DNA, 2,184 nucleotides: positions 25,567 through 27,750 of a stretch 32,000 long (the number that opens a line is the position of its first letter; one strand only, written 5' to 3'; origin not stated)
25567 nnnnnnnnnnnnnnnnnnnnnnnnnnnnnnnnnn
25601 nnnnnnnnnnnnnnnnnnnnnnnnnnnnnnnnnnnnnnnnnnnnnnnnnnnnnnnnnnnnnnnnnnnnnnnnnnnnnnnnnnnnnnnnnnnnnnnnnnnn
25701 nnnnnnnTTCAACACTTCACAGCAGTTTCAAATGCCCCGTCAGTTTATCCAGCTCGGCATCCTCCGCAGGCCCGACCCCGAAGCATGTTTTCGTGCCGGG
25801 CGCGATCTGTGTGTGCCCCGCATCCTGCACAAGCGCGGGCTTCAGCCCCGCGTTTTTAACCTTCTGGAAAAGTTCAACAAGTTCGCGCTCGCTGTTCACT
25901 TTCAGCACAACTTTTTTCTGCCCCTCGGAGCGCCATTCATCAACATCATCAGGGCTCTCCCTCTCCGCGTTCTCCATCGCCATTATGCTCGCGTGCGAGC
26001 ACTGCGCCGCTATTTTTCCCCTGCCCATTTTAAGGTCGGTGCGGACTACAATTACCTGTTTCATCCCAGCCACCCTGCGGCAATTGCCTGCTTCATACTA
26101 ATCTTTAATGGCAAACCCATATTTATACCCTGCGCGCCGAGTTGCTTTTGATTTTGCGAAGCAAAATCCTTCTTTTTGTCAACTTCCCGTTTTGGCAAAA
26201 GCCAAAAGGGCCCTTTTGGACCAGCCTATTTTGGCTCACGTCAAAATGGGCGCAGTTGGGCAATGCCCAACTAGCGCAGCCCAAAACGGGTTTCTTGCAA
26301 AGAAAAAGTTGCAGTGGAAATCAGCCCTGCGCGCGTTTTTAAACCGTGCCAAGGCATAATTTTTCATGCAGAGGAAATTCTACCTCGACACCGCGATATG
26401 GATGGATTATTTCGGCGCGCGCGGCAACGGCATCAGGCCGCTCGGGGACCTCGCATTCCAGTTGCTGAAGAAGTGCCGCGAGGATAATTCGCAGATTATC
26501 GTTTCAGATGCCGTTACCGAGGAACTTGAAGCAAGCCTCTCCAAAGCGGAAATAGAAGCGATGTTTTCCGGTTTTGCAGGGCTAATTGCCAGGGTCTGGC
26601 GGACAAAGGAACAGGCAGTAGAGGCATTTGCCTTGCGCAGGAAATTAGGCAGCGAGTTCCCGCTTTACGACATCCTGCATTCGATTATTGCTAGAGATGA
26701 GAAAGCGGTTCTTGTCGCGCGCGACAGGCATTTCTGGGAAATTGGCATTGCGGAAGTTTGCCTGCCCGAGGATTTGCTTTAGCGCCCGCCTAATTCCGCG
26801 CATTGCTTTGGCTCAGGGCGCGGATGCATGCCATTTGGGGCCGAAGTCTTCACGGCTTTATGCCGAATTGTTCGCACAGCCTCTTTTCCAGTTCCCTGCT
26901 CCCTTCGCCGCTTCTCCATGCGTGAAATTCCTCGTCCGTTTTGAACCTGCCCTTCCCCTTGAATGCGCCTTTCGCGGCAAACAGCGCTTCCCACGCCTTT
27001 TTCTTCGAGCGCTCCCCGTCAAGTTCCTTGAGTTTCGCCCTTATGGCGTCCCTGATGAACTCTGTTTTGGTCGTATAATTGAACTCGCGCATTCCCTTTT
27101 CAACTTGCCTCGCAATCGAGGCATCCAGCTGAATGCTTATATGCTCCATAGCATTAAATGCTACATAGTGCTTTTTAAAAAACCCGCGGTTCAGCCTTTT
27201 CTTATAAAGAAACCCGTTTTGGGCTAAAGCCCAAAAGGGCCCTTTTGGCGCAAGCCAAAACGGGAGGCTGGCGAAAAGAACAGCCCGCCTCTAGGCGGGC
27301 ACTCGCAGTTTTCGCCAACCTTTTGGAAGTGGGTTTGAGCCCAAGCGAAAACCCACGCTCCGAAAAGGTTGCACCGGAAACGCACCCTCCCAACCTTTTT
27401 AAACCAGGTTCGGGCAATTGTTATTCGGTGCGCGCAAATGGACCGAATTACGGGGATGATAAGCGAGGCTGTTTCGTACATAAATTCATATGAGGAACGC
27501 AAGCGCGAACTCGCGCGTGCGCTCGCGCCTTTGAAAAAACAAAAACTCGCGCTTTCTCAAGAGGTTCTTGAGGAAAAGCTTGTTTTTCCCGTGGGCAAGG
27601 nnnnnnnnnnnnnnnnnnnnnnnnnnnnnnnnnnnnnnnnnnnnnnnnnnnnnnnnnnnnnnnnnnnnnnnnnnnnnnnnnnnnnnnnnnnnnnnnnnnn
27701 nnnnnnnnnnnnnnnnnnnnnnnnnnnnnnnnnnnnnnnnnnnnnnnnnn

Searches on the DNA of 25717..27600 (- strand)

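Call 47: search_rna_families(source=window, start=25900, end=27600, threshold=evalue, max_evalue=10, show_alignments=3)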
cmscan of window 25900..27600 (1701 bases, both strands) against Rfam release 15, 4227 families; matches with E-value up to 10: 6.
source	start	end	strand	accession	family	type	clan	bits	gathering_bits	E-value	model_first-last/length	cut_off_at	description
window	27315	27373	+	RF03735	mir-1502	Gene; miRNA;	-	24.3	66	0.46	1-59/59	no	mir-1502 microRNA precursor family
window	27314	27372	-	RF03735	mir-1502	Gene; miRNA;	-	22.8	66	1.1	1-59/59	no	mir-1502 microRNA precursor family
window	27290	27321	-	RF01546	TB6Cs1H1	Gene; snRNA; snoRNA; HACA-box;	-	18.9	40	0.54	1-66/66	no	Trypanosomatid snoRNA TB6Cs1H1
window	27204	27274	-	RF02837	anti-hemB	Gene; sRNA;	-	15.6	49.5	1.6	1-81/81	no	Burkholderia RNA 7 (anti-hemB)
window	27041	27078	+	RF00284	SNORD74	Gene; snRNA; snoRNA; CD-box;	CL00069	14.7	41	7.6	1-80/80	no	Small nucleolar RNA SNORD74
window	25923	25984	-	RF01139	sR2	Gene; snRNA; snoRNA; CD-box;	-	13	42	7.3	1-57/57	no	Small nucleolar RNA sR2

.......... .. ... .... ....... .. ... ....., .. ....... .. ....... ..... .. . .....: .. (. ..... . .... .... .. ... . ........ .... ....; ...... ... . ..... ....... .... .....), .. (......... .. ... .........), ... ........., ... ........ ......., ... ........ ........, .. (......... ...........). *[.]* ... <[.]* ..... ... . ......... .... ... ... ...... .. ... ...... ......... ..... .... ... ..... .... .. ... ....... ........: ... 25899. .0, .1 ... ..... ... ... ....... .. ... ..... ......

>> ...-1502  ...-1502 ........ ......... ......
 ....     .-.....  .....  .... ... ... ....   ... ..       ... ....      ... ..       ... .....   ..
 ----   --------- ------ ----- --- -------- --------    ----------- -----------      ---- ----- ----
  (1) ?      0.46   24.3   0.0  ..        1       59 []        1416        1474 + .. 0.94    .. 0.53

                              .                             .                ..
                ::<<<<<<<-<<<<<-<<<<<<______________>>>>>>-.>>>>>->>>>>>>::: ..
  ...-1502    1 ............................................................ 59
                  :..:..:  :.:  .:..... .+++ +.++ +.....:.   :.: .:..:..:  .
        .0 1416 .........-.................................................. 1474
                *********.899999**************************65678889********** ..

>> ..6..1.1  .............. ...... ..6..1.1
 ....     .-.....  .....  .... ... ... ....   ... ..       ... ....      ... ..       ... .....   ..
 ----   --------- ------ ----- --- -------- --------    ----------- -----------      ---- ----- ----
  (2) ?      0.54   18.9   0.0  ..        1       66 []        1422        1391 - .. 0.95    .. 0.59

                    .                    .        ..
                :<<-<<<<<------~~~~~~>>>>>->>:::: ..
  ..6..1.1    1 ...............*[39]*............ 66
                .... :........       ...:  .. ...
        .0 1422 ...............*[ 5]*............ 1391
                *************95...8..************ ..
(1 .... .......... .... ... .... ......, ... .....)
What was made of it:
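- On Known RNA families (Rfam 15): Only chance-level hairpin hits occur at 25900-27600 (call 47).
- Checked: The fourth copy (26150-26178) has no tRNA nearby, and no tRNA remnant was detected there (call 47).
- No tRNA remnant lies beside the non-tRNA copies (call 47).
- Tried and rejected: None was found (call 47).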

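Call 72: search_rna_families(sources=[L060], threshold=evalue, max_evalue=0.001)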
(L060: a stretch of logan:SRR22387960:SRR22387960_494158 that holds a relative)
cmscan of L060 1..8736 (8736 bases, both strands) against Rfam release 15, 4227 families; matches with E-value up to 0.001: 0.
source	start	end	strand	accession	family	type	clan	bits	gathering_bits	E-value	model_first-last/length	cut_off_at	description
